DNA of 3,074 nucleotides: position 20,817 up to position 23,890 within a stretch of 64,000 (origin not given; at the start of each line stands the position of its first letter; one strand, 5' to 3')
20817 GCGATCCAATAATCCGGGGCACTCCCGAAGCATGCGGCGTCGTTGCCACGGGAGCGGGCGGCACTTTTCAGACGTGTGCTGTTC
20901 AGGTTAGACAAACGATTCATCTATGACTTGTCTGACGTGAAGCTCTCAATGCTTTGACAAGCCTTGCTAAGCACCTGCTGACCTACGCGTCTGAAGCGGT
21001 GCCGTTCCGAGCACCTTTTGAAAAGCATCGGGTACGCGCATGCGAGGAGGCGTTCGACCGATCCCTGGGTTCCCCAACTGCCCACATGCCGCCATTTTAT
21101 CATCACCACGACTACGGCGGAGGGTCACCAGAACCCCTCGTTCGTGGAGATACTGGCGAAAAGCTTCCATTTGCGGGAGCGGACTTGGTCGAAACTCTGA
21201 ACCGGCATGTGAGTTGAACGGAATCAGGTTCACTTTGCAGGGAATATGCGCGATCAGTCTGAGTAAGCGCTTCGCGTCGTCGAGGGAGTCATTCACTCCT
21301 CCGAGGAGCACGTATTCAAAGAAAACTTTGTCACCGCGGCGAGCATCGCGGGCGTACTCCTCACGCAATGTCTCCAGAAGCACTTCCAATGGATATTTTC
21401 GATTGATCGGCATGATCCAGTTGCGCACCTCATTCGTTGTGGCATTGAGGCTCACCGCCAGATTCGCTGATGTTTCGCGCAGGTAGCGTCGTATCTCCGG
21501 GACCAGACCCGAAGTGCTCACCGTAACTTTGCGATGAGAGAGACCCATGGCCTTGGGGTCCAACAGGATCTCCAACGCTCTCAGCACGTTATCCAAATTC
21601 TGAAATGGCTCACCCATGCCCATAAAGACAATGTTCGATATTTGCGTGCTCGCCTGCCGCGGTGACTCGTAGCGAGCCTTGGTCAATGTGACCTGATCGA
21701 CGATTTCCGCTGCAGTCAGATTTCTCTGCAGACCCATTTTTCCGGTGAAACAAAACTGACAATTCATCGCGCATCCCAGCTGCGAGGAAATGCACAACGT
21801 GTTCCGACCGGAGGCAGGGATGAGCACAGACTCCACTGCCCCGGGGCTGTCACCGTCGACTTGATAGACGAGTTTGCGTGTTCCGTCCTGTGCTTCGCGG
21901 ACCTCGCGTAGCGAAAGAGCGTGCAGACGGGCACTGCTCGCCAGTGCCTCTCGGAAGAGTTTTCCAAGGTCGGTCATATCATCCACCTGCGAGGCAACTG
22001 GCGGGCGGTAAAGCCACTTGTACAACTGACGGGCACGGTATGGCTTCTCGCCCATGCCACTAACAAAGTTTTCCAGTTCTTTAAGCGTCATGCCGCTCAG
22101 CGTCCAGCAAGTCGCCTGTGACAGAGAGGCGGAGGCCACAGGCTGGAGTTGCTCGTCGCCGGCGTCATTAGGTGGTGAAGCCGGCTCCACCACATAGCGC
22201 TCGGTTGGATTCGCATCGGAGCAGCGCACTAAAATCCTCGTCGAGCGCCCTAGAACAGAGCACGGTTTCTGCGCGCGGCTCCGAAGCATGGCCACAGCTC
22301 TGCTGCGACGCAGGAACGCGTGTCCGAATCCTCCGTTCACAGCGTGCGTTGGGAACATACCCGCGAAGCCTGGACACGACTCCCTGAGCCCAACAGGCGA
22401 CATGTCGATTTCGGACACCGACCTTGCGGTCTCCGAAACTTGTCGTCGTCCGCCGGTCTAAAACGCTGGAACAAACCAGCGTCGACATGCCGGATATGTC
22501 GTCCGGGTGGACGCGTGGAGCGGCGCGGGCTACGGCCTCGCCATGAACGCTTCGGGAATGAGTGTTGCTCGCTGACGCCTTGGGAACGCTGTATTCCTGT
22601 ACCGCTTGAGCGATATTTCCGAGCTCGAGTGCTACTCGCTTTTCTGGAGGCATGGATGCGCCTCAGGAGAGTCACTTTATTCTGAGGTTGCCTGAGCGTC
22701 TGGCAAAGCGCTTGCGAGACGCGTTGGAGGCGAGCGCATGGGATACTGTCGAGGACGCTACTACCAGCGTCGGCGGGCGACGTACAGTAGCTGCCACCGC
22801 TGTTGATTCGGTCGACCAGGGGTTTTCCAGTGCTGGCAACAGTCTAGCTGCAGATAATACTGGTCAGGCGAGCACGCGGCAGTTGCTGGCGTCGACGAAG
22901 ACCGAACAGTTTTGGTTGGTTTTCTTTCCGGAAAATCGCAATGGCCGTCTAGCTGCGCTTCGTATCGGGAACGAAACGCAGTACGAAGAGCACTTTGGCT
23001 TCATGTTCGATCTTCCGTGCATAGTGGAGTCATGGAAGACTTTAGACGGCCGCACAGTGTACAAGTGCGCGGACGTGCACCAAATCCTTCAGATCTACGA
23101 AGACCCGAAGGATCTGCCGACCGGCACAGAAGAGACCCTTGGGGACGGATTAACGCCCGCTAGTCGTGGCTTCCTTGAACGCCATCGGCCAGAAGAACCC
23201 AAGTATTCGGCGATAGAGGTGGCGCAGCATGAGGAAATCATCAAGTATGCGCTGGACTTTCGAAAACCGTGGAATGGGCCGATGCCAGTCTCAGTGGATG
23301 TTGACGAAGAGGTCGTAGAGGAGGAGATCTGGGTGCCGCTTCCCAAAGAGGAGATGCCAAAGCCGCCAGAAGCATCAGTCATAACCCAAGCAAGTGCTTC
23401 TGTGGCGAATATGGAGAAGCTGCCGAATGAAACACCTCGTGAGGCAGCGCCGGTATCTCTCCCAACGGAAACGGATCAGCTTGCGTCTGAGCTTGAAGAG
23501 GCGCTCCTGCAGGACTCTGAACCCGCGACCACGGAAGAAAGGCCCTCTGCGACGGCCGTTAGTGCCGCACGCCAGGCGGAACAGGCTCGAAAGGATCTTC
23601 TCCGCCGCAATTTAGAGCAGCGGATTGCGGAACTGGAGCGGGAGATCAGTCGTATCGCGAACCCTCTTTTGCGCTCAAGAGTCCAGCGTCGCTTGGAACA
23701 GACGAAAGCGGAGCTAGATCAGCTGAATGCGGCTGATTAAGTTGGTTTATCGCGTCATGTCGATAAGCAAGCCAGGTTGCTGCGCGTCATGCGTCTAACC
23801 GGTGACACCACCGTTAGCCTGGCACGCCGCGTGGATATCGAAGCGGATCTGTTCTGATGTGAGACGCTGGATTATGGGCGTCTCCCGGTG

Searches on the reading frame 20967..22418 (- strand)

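Call 21: search_protein_families(library=pfam, proteins=[window:20967-22418:-], max_evalue=0.001)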
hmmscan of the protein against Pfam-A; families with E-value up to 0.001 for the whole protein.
window:20967-22418:- (483 aa): 2 families
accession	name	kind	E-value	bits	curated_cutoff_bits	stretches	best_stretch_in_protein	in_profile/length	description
PF21016.3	RlmN_N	-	2.3e-15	56.5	24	1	107-163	3-58/60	Ribosomal RNA large subunit methyltransferase N-terminal domain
PF04055.27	Radical_SAM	-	7.9e-15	55.8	29.5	1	211-382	2-162/166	Radical SAM superfamily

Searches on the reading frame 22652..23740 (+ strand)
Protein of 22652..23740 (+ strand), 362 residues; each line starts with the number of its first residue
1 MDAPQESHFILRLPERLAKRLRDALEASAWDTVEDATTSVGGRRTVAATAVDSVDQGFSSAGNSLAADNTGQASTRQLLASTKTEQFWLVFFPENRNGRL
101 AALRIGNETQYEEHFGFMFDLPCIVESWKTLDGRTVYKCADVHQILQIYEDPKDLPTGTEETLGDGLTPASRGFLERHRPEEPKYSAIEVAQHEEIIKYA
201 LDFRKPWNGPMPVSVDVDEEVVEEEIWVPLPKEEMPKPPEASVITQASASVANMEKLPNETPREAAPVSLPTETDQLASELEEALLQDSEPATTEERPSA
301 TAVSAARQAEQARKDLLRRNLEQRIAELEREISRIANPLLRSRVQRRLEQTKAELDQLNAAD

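Call 21: search_protein_families(library=pfam, proteins=[window:22652-23740:+], max_evalue=0.001)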
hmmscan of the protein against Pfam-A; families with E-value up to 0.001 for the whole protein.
window:22652-23740:+ (362 aa): 1 family
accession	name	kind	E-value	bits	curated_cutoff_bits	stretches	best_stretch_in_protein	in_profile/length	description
PF04658.18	TAFII55_N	-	6e-15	55.7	25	1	84-153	28-90/160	TAFII55 protein conserved region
